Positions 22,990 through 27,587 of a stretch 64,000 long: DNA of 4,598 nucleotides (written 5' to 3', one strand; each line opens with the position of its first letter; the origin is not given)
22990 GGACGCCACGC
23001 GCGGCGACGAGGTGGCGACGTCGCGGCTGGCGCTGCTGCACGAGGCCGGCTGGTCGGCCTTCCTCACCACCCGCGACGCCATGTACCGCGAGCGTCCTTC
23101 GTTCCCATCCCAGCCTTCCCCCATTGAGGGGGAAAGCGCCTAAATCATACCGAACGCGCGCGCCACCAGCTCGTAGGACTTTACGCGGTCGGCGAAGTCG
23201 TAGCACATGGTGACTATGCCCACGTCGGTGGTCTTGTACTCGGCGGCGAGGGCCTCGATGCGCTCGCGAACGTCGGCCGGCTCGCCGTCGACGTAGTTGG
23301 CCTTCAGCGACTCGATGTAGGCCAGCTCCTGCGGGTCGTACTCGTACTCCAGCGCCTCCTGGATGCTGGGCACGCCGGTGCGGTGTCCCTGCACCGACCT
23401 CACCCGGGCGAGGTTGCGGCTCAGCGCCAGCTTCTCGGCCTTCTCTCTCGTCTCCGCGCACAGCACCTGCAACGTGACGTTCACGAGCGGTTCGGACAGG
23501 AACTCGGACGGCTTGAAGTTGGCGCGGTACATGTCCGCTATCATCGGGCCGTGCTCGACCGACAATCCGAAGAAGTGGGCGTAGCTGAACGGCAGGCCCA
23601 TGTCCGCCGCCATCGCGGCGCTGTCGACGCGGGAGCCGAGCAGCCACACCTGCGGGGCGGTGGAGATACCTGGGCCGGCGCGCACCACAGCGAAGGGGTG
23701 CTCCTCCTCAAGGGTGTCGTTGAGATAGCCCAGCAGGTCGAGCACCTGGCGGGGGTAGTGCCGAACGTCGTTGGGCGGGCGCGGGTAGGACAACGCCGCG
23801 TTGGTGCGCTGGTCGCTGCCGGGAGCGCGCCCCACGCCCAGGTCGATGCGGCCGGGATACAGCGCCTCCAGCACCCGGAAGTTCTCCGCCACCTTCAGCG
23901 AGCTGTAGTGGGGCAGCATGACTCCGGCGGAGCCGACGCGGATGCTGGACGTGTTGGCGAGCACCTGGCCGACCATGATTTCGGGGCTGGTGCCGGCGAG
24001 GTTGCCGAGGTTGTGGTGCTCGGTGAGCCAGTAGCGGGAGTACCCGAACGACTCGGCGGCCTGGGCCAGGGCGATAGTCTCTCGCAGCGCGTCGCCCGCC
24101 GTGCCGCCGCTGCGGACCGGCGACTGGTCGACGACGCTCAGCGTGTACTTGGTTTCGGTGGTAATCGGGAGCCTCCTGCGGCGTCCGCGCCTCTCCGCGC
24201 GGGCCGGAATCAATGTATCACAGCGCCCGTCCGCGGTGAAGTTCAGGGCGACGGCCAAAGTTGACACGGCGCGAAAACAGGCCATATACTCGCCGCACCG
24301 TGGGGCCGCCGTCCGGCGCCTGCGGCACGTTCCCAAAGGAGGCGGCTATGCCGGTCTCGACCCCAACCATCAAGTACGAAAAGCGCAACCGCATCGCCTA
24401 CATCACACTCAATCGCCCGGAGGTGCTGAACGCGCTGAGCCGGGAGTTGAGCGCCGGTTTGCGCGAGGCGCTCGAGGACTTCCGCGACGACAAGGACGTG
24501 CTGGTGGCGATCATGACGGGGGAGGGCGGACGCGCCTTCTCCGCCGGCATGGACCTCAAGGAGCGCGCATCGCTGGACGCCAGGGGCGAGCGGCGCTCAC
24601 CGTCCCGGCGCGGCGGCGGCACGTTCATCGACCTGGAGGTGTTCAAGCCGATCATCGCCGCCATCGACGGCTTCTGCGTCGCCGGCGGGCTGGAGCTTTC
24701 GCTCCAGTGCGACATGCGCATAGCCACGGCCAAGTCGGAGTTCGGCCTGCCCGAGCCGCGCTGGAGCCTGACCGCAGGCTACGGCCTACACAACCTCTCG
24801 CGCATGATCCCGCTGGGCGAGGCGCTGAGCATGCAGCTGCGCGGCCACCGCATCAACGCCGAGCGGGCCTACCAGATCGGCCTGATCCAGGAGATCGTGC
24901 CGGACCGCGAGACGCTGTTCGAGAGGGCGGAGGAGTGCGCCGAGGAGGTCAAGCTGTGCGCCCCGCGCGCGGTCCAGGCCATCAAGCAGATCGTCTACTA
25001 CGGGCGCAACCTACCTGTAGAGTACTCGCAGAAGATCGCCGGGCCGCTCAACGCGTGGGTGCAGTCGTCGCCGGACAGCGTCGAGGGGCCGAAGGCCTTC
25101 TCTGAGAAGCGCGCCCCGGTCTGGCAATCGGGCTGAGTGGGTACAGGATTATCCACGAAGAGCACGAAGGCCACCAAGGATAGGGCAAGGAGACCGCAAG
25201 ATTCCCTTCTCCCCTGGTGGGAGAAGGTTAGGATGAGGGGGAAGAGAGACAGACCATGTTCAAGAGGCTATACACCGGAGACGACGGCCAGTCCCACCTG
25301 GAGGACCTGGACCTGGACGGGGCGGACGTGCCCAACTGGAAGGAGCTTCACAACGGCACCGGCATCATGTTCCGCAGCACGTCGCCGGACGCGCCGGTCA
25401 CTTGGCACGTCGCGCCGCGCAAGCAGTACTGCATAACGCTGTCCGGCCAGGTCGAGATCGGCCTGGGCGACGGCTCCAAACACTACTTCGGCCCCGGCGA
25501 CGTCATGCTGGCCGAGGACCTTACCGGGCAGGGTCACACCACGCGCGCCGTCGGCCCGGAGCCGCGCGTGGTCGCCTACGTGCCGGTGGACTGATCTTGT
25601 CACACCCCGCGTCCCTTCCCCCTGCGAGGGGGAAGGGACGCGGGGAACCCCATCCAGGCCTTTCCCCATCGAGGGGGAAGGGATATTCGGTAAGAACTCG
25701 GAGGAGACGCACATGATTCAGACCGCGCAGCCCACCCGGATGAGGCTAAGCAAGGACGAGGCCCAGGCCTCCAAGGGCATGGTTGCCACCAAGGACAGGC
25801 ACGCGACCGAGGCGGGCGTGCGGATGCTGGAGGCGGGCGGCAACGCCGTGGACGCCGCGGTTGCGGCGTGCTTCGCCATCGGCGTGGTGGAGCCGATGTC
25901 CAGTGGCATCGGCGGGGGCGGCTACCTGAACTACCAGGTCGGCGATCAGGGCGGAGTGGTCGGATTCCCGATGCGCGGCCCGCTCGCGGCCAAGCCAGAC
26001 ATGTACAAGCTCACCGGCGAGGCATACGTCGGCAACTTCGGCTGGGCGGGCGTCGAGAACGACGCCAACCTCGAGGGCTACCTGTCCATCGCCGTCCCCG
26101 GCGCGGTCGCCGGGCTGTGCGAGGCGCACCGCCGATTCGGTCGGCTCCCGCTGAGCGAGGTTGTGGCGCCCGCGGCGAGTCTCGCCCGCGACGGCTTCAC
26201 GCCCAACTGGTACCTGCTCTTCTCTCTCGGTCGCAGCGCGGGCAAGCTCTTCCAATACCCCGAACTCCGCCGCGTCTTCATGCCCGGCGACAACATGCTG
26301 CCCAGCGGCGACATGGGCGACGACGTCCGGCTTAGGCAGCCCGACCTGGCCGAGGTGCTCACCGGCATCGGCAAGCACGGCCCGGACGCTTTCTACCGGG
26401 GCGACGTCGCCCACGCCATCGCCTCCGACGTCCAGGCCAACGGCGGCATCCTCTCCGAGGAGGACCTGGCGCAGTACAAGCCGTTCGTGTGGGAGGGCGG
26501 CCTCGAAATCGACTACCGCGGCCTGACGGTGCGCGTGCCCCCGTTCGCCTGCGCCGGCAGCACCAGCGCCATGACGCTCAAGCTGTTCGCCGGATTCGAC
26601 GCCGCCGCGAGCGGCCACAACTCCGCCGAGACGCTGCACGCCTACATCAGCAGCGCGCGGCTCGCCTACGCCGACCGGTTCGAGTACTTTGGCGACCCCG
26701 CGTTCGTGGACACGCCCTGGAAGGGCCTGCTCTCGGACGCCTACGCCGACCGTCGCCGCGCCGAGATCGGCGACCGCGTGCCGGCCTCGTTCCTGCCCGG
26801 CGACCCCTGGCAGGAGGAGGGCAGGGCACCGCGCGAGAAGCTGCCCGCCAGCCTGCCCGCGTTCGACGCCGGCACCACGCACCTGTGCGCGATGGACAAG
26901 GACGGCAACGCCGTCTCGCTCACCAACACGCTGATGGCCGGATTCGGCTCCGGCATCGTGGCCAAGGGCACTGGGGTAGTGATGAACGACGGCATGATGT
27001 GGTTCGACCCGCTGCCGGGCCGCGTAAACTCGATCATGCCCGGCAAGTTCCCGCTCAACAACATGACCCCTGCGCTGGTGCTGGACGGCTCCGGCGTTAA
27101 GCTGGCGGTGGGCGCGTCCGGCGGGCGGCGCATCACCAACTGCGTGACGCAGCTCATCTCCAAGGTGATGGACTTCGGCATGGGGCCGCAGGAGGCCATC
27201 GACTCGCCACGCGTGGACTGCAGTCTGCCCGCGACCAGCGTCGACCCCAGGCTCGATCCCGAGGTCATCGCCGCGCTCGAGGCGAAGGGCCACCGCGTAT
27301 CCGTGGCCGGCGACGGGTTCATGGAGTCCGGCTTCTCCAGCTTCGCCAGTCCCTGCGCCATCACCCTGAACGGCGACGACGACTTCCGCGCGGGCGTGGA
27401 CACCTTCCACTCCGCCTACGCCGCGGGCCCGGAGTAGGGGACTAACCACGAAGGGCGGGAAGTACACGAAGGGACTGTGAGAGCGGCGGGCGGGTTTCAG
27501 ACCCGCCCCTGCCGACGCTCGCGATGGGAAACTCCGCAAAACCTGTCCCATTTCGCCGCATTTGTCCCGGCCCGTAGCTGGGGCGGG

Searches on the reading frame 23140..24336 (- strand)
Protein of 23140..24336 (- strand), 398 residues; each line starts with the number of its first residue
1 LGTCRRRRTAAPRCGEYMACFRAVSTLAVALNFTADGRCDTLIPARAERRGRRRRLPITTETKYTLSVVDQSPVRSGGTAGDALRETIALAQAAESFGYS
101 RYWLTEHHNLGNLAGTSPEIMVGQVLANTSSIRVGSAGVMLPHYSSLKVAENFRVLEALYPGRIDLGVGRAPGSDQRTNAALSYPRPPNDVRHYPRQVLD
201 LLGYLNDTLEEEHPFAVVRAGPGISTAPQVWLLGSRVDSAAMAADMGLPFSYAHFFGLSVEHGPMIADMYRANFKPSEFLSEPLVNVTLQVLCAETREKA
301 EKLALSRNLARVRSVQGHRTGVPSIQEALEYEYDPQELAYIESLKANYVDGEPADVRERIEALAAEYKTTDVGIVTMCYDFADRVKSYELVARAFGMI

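Call 82: search_protein_families(library=pfam, proteins=[window:23140-24336:-], max_evalue=0.00001)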
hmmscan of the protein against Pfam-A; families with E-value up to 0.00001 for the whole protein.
window:23140-24336:- (398 aa): 1 family
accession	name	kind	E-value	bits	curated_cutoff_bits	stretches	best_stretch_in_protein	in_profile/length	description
PF00296.26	Bac_luciferase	-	1.6e-31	110.3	27.9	1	70-364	7-308/314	Luciferase-like monooxygenase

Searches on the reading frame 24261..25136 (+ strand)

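Call 83: search_protein_families(library=pfam, proteins=[window:24261-25136:+], max_evalue=0.00001)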
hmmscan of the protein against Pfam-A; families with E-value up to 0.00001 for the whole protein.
window:24261-25136:+ (291 aa): 2 families
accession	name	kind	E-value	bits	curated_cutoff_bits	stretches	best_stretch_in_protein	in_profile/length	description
PF00378.25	ECH_1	-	2.3e-49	168.5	27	1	41-290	2-250/251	Enoyl-CoA hydratase/isomerase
PF16113.10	ECH_2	-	4.7e-27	95.8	27.2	1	46-225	2-186/335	Enoyl-CoA hydratase/isomerase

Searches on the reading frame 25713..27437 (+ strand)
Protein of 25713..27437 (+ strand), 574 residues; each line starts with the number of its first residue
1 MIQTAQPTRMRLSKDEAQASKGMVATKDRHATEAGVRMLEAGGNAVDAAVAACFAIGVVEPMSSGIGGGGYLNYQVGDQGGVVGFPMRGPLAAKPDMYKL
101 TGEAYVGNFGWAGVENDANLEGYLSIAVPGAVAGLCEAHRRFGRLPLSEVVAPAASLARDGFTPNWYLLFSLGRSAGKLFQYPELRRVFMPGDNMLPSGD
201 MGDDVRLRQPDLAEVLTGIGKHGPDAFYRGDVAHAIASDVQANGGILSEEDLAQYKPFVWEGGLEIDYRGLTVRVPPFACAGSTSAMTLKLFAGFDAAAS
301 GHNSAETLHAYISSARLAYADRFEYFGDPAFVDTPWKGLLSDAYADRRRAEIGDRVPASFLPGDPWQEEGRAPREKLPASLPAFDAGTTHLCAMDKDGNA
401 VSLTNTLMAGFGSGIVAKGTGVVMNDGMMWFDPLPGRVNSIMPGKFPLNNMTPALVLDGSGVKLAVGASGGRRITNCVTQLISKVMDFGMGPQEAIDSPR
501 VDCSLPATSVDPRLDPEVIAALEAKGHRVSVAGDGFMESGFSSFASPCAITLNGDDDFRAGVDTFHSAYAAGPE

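Call 82: search_protein_families(library=pfam, proteins=[window:25713-27437:+], max_evalue=0.00001)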
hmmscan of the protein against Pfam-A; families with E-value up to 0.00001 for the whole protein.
window:25713-27437:+ (574 aa): 1 family
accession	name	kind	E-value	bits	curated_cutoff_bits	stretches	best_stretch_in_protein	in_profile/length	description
PF01019.26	G_glu_transpept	-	4.7e-128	428.6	27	1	37-534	2-485/512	Gamma-glutamyltranspeptidase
